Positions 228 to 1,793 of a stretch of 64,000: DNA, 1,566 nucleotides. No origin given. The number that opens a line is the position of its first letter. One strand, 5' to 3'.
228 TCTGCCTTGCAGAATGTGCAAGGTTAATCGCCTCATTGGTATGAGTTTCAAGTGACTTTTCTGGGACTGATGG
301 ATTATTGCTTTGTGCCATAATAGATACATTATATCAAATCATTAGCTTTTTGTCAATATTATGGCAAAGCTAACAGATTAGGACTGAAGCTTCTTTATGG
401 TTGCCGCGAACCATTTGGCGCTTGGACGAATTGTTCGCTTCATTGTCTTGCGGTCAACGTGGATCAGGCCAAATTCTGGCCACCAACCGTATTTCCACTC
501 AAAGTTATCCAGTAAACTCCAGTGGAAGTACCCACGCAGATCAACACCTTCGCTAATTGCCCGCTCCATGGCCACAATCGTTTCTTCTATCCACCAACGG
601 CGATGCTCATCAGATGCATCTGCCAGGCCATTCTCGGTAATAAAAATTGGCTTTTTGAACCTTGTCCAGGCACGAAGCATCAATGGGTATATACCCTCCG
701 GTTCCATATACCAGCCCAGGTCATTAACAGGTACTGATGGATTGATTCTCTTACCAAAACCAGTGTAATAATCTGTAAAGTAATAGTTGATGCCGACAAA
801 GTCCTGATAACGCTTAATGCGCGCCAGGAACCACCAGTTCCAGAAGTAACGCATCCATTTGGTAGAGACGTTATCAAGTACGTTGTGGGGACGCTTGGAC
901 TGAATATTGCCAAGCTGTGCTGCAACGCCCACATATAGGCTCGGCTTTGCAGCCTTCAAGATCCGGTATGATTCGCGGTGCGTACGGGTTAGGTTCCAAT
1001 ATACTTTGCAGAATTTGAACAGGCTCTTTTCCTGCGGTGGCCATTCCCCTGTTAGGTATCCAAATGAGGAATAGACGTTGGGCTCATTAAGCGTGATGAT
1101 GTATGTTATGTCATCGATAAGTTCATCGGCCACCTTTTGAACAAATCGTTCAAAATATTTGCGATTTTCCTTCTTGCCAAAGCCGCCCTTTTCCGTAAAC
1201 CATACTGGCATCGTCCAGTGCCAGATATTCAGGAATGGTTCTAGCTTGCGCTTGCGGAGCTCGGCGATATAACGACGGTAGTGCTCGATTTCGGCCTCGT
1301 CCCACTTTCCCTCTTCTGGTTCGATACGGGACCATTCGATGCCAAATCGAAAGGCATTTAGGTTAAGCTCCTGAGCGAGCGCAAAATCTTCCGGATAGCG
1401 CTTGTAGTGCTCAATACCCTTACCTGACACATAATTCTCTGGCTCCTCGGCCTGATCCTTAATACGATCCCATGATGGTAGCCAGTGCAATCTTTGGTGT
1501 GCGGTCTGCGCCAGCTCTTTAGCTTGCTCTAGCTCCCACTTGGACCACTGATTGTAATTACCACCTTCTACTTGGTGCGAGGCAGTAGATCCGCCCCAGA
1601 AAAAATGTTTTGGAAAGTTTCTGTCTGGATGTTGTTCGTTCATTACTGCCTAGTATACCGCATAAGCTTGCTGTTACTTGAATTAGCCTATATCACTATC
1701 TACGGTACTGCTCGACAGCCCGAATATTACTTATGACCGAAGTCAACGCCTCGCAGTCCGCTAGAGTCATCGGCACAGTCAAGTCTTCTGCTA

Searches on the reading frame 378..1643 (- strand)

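Call 73: search_protein_families(library=pfam, proteins=[window:378-1643:-], max_evalue=0.00001)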
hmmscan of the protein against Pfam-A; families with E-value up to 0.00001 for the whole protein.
window:378-1643:- (421 aa): 1 family
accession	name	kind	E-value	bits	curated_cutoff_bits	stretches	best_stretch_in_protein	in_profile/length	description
PF00232.24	Glyco_hydro_1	-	1.6e-74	251.4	22.6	2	8-274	3-251/453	Glycosyl hydrolase family 1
